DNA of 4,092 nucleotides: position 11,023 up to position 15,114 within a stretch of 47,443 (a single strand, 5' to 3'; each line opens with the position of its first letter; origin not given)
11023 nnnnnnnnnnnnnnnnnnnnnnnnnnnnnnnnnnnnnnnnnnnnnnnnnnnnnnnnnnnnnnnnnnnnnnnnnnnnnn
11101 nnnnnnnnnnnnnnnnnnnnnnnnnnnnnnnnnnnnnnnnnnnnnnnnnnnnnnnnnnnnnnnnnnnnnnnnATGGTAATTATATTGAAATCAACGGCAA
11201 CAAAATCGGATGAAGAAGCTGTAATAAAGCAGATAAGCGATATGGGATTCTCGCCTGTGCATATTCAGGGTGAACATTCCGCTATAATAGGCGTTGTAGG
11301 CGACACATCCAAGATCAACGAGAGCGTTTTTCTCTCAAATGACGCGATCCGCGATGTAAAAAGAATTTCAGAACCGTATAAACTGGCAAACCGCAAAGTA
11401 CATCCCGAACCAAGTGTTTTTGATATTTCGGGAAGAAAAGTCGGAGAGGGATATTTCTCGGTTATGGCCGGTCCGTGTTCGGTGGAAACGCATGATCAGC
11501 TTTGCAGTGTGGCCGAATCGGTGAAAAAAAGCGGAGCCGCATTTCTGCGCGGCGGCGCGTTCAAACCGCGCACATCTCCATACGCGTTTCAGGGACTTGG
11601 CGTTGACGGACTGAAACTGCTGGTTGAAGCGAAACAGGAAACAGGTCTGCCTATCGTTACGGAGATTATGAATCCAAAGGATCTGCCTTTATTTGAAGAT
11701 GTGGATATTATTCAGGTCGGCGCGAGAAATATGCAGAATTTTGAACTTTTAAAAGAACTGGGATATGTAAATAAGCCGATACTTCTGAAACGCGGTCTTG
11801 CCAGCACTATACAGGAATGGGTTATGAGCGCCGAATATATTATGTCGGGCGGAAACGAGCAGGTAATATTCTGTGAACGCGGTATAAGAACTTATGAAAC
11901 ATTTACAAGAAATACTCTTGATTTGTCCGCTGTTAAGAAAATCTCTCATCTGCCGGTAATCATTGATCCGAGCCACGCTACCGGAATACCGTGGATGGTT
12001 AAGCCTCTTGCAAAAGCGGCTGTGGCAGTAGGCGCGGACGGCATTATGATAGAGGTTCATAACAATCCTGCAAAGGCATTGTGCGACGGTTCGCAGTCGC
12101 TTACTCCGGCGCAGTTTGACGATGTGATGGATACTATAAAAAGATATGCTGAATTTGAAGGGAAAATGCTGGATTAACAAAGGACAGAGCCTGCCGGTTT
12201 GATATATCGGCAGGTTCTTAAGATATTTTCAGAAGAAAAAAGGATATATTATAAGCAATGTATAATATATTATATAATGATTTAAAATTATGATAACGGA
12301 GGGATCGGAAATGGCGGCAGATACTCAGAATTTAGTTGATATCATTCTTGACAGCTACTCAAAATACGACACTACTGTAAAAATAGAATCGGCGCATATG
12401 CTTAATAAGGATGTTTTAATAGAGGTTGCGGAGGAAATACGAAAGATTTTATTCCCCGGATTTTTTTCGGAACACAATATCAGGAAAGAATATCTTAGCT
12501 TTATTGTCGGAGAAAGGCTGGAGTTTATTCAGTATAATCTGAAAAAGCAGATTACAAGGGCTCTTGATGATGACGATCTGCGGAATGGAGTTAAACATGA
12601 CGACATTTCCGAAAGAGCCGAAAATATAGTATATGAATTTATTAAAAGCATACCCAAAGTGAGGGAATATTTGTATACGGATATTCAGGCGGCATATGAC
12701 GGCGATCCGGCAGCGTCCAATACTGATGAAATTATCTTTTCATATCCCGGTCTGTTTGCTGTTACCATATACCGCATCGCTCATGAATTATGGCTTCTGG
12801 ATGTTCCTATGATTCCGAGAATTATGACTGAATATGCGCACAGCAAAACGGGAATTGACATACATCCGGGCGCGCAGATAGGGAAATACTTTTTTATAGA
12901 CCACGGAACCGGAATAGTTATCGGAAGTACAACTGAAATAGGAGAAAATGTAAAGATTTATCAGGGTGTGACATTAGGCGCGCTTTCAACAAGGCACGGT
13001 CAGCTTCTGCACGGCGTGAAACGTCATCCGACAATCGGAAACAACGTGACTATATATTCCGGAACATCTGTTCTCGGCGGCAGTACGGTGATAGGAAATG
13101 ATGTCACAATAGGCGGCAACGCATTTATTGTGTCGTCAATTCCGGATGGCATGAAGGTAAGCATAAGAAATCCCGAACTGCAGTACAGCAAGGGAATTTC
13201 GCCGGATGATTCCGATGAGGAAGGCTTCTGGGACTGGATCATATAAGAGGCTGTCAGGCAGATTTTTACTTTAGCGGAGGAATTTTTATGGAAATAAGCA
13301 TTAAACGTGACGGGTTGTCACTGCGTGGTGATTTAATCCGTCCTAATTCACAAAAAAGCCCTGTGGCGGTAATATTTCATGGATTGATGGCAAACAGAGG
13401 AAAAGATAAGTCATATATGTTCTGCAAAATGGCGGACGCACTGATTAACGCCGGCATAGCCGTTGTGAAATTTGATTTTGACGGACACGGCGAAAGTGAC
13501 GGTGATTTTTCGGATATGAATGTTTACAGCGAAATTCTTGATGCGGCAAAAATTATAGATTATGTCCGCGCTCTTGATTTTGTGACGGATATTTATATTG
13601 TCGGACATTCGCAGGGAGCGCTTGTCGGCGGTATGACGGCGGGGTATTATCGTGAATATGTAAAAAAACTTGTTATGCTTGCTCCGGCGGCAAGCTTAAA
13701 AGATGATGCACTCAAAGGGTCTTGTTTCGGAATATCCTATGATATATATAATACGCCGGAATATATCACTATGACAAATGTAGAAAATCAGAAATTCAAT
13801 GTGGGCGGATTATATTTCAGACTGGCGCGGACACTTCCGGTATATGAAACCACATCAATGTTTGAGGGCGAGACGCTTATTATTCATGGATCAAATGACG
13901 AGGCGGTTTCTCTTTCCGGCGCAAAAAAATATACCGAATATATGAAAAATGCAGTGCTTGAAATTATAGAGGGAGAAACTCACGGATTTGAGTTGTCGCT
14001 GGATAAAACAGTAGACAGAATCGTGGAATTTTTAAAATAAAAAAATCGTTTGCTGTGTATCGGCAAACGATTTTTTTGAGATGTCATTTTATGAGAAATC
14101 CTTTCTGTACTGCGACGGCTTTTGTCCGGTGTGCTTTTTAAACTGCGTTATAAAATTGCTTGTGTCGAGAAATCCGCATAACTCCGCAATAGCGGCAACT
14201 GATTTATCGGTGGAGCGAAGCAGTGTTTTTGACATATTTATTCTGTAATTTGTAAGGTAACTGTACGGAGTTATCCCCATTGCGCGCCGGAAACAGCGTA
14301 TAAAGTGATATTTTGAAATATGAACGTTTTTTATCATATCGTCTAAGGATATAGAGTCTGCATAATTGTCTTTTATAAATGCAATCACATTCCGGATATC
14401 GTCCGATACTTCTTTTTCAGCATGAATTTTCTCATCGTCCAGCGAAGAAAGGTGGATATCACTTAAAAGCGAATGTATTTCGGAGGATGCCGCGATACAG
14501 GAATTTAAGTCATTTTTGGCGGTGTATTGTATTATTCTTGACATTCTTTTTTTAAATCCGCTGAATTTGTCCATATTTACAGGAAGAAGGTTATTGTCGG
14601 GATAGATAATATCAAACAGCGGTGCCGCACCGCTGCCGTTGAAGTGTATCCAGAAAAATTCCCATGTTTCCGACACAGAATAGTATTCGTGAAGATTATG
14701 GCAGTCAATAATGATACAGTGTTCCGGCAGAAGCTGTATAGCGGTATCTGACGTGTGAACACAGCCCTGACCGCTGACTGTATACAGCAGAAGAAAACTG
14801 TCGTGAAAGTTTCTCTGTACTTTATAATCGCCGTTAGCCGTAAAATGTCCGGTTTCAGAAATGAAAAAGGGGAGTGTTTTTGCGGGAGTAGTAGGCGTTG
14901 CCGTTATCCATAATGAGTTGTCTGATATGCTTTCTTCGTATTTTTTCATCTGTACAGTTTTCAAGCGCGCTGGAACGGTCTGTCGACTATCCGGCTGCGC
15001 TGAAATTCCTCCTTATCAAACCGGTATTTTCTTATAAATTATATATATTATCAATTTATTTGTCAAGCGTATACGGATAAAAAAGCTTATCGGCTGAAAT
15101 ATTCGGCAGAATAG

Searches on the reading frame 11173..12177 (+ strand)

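Call 58: search_protein_families(library=pfam, proteins=[window:11173-12177:+], max_evalue=0.00001)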
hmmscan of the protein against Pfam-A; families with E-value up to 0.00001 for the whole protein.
window:11173-12177:+ (334 aa): 3 families
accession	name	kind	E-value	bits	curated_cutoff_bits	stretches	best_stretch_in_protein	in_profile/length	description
PF00793.26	DAHP_synth_1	-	1.8e-75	253.8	25.5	1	89-321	11-260/270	DAHP synthetase I family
PF18152.6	DAHP_snth_FXD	-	3.8e-18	65.5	27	1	1-67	1-67/67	DAHP synthase ferredoxin-like domain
PF03102.20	NeuB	-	1.6e-06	28.2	22.1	1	144-331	55-238/241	NeuB family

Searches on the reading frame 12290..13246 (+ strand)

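Call 58: search_protein_families(library=pfam, proteins=[window:12290-13246:+], max_evalue=0.00001)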
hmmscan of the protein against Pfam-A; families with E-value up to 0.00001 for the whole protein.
window:12290-13246:+ (318 aa): 1 family
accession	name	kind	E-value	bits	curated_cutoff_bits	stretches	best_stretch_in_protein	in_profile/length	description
PF00132.30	Hexapep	-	3.7e-09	36.3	27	0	246-280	1-34/36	Bacterial transferase hexapeptide (six repeats)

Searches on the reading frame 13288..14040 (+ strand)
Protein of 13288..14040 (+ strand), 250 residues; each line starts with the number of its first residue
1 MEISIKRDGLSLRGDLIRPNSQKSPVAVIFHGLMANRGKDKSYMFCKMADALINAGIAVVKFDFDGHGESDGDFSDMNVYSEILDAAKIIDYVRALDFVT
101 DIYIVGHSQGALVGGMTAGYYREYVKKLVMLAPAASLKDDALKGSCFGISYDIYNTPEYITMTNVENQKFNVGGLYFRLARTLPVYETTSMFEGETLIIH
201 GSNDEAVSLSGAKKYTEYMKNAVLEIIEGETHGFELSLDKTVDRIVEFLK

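Call 59: search_protein_families(library=pfam, proteins=[window:13288-14040:+], max_evalue=0.00001)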
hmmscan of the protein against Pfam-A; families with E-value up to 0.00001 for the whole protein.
window:13288-14040:+ (250 aa): 5 families
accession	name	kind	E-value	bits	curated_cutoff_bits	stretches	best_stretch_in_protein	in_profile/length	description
PF12146.15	Hydrolase_4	-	4.7e-17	62.5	27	1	28-140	8-116/239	Serine aminopeptidase, S33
PF00561.26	Abhydrolase_1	-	1.4e-15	58.1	25.8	1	28-139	4-111/245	alpha/beta hydrolase fold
PF12697.13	Abhydrolase_6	-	1e-08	36.5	26.3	1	28-138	2-99/217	Alpha/beta hydrolase family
PF02129.25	Peptidase_S15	-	2.6e-08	34.3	23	1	8-144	1-140/262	X-Pro dipeptidyl-peptidase (S15 family)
PF00326.27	Peptidase_S9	-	1e-06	28.8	22.6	1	51-235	9-190/213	Prolyl oligopeptidase family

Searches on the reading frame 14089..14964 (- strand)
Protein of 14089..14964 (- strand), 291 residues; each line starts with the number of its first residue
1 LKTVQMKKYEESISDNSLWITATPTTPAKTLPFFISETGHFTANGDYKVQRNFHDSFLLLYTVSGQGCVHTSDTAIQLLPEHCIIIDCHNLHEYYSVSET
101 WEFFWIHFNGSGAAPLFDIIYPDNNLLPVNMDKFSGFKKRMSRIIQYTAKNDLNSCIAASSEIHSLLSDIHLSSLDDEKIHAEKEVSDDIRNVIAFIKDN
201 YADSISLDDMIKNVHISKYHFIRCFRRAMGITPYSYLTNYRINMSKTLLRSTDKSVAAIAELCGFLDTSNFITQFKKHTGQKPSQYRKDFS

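Call 59: search_protein_families(library=pfam, proteins=[window:14089-14964:-], max_evalue=0.00001)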
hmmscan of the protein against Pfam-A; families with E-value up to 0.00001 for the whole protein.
window:14089-14964:- (291 aa): 3 families
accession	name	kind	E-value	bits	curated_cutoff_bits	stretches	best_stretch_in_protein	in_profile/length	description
PF00165.29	HTH_AraC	-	1.4e-23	82.9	26.6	2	249-288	1-42/42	Bacterial regulatory helix-turn-helix proteins, AraC family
PF12833.13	HTH_18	-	7e-23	81.2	33.6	1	213-288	4-79/80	Helix-turn-helix domain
PF02311.25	AraC_binding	-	1.7e-10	41.2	21.1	1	38-112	5-80/135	AraC-like ligand binding domain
